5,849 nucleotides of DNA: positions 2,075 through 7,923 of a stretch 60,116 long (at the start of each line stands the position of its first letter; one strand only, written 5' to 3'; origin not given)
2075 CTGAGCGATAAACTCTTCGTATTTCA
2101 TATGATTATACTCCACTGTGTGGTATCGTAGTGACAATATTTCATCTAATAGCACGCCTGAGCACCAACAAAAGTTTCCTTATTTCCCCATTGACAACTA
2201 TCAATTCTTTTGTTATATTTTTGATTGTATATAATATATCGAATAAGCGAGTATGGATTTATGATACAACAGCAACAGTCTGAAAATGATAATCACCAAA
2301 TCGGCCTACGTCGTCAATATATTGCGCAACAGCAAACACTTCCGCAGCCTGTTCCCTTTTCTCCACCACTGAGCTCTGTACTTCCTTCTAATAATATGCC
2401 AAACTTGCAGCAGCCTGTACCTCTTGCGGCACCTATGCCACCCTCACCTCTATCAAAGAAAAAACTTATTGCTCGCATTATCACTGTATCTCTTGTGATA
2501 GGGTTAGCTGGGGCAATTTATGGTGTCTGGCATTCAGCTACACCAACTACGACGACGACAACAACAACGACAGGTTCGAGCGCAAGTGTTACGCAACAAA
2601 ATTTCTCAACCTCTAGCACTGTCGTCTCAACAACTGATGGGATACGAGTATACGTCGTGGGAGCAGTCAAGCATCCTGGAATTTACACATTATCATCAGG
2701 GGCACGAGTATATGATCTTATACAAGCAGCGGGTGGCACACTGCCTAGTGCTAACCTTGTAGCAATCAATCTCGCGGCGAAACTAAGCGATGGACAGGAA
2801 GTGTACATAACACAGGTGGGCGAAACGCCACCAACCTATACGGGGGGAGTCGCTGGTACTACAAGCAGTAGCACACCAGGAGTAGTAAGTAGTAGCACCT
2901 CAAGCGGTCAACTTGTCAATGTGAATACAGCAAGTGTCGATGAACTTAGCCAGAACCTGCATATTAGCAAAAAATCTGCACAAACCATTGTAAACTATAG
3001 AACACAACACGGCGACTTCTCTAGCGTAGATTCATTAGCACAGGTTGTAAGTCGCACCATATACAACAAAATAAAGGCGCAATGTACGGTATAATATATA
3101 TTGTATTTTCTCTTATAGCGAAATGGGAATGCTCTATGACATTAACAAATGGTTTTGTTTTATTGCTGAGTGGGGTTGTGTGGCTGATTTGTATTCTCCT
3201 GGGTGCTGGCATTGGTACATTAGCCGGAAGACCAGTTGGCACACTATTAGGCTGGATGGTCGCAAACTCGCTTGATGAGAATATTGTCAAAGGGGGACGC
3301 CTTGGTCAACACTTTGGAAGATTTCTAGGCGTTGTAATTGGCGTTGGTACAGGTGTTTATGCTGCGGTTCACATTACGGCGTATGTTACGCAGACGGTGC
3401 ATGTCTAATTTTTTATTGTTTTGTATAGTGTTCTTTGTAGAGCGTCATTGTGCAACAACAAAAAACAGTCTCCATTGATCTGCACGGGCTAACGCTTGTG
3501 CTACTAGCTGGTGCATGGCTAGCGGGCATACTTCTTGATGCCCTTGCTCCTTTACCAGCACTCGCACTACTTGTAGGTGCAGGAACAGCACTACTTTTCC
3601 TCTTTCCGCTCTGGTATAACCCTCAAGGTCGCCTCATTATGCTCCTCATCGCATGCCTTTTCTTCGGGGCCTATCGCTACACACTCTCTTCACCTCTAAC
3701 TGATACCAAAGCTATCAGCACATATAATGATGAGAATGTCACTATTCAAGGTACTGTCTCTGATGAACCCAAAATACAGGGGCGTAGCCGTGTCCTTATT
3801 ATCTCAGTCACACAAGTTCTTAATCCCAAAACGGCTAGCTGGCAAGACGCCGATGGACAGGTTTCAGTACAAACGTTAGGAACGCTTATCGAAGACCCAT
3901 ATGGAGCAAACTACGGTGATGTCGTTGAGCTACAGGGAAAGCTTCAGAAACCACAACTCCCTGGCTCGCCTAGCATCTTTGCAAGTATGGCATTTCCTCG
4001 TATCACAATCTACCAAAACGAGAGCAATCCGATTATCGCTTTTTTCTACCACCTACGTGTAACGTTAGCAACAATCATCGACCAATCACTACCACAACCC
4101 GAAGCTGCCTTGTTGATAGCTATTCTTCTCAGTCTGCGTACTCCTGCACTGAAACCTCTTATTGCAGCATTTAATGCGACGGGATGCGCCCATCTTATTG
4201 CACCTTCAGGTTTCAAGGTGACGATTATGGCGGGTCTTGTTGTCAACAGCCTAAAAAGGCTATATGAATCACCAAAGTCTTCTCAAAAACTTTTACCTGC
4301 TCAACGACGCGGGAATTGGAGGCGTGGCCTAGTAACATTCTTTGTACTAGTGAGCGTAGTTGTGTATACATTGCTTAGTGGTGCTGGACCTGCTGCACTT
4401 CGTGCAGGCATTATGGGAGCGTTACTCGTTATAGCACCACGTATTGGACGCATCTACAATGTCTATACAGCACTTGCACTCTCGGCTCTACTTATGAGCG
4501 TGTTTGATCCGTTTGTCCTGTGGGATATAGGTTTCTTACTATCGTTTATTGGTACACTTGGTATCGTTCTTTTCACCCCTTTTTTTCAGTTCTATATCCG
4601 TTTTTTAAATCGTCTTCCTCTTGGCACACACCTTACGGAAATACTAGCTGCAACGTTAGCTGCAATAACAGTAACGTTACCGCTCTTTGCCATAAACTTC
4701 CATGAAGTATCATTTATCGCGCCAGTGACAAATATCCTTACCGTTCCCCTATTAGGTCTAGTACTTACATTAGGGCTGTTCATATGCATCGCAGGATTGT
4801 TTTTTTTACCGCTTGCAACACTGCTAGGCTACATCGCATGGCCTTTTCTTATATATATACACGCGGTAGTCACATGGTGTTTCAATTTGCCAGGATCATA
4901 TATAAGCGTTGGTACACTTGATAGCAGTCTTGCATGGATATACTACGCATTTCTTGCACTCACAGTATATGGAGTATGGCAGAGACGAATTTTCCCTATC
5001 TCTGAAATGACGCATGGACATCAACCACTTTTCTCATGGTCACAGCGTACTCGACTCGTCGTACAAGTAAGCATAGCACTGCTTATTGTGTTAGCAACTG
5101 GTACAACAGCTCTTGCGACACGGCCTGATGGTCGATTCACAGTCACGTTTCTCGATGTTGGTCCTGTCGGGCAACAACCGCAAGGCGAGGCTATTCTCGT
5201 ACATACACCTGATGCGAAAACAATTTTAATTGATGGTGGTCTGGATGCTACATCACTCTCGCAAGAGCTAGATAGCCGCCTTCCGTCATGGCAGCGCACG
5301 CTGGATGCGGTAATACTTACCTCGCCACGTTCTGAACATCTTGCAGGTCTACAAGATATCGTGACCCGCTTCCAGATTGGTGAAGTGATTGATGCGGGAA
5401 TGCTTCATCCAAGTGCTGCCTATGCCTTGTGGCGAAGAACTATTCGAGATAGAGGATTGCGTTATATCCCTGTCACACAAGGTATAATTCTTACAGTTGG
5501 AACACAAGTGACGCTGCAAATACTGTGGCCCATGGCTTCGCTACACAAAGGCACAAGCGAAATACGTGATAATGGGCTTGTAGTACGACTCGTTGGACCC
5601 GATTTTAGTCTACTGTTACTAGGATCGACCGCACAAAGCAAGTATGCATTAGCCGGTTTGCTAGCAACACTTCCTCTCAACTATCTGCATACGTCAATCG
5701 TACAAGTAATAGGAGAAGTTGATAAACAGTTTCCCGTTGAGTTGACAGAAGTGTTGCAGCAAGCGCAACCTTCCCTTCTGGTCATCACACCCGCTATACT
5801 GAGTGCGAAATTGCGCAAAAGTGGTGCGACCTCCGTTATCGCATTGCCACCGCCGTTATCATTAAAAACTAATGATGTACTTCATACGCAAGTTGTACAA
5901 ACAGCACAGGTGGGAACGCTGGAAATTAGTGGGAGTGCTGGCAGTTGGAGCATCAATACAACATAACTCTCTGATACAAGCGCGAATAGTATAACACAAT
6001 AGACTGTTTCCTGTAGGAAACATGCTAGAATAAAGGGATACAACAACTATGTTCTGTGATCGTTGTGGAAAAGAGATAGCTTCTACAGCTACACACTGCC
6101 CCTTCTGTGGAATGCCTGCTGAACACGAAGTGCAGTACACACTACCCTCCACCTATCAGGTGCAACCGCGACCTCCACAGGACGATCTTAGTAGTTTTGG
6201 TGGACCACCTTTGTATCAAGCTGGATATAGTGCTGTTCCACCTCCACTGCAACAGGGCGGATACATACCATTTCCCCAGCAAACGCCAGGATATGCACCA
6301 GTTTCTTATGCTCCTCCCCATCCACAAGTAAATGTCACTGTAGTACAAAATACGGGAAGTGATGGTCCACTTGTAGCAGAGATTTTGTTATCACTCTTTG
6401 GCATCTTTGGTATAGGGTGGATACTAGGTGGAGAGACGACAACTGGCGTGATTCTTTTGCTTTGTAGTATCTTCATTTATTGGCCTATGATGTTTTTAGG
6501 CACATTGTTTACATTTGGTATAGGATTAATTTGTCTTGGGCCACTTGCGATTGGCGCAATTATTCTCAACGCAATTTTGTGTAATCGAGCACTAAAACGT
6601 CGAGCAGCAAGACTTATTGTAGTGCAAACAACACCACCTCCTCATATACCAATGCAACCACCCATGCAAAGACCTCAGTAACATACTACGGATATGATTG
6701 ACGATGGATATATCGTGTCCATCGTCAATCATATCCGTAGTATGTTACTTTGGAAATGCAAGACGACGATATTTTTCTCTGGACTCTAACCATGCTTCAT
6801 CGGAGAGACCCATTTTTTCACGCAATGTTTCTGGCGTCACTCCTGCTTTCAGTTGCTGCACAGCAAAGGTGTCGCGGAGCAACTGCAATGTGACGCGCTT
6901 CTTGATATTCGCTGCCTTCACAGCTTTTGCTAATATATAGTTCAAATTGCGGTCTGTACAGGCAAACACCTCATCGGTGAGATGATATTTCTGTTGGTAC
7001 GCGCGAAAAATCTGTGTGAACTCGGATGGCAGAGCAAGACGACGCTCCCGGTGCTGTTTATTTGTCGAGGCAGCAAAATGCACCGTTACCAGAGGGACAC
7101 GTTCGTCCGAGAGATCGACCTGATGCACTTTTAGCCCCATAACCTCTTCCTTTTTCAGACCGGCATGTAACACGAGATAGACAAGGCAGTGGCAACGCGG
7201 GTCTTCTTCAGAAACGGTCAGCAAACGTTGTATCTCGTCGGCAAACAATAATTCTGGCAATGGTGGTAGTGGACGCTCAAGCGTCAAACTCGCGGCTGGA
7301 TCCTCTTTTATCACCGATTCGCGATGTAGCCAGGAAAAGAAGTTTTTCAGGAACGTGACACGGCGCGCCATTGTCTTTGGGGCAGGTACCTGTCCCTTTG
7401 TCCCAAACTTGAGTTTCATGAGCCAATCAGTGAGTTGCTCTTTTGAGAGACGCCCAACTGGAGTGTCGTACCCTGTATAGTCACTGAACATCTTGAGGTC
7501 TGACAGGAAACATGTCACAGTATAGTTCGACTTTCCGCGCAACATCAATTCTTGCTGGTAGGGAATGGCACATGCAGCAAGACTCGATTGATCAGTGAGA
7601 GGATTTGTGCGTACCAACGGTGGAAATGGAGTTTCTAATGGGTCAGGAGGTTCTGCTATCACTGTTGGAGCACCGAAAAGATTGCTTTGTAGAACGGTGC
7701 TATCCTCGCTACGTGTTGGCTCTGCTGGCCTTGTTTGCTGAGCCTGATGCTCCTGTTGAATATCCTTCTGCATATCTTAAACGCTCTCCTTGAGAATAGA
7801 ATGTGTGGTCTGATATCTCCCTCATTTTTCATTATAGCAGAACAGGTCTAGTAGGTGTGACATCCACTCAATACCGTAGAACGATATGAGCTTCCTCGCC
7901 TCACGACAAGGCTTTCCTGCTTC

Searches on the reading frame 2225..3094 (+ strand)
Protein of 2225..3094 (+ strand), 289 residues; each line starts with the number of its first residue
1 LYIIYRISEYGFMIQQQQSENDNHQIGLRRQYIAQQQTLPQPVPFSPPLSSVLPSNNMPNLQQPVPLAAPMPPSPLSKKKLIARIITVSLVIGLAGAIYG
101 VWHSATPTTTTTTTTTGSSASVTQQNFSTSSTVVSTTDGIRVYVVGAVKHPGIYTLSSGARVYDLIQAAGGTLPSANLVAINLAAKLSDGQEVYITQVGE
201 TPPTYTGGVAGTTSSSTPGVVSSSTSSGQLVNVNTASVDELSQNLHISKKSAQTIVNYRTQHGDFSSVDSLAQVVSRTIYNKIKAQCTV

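Call 67: search_protein_families(library=pfam, proteins=[window:2225-3094:+], max_evalue=0.00001)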
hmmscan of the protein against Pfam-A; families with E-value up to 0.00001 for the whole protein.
window:2225-3094:+ (289 aa): 3 families
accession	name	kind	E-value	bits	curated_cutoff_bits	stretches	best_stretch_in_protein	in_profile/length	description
PF10531.15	SLBB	-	6.3e-13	48.8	27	1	141-195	1-54/55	SLBB domain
PF12836.13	HHH_3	-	1.4e-12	48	27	1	228-274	3-49/65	Helix-hairpin-helix motif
PF22461.2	SLBB_2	-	9e-06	26.1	27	0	141-184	2-47/79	SLBB domain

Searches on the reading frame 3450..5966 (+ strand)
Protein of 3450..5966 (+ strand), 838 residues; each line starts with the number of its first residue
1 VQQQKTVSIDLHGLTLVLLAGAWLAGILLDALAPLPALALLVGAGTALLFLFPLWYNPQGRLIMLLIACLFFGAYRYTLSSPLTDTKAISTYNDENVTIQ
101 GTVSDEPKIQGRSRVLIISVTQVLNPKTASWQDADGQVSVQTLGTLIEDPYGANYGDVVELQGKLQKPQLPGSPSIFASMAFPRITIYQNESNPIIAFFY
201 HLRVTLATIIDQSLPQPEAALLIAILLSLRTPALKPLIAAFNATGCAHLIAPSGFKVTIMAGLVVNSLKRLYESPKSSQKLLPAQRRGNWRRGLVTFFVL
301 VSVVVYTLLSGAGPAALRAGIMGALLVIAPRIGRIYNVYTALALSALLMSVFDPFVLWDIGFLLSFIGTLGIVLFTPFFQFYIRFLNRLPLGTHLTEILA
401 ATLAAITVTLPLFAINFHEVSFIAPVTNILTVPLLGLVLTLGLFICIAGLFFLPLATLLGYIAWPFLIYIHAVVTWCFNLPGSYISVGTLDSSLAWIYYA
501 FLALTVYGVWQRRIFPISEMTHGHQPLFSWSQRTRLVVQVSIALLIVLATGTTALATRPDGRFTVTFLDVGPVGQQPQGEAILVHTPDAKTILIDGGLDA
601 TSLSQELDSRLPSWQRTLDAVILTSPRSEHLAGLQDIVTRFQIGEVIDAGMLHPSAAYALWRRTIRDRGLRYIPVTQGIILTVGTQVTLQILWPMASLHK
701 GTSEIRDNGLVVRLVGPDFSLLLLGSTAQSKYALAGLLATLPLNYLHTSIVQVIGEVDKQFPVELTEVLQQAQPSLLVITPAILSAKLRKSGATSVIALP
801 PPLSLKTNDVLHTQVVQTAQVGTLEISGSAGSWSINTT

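Call 67: search_protein_families(library=pfam, proteins=[window:3450-5966:+], max_evalue=0.00001)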
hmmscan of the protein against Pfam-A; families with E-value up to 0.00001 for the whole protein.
window:3450-5966:+ (838 aa): 2 families
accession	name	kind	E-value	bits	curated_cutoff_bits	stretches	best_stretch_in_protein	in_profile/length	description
PF03772.21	Competence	-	8.6e-45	153.6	23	1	237-507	13-265/270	Competence protein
PF13567.11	DUF4131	-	2e-17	63.8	31.6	1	35-177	3-142/165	Domain of unknown function (DUF4131)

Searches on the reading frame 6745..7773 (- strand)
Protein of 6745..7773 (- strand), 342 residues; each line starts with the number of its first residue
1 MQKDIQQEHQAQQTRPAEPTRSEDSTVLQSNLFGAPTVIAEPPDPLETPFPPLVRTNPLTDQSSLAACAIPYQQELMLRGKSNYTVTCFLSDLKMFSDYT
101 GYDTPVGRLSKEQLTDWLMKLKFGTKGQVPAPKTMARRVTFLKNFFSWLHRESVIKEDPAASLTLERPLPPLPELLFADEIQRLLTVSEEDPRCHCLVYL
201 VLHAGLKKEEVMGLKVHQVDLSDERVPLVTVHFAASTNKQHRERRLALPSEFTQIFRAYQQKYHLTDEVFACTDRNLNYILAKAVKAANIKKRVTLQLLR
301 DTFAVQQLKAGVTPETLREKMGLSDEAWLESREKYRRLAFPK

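Call 67: search_protein_families(library=pfam, proteins=[window:6745-7773:-], max_evalue=0.00001)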
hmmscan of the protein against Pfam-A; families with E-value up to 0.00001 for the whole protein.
window:6745-7773:- (342 aa): 1 family
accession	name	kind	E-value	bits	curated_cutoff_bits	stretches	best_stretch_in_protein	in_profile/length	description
PF00589.27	Phage_integrase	-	5.4e-11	43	27.1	1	176-325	3-158/172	Phage integrase family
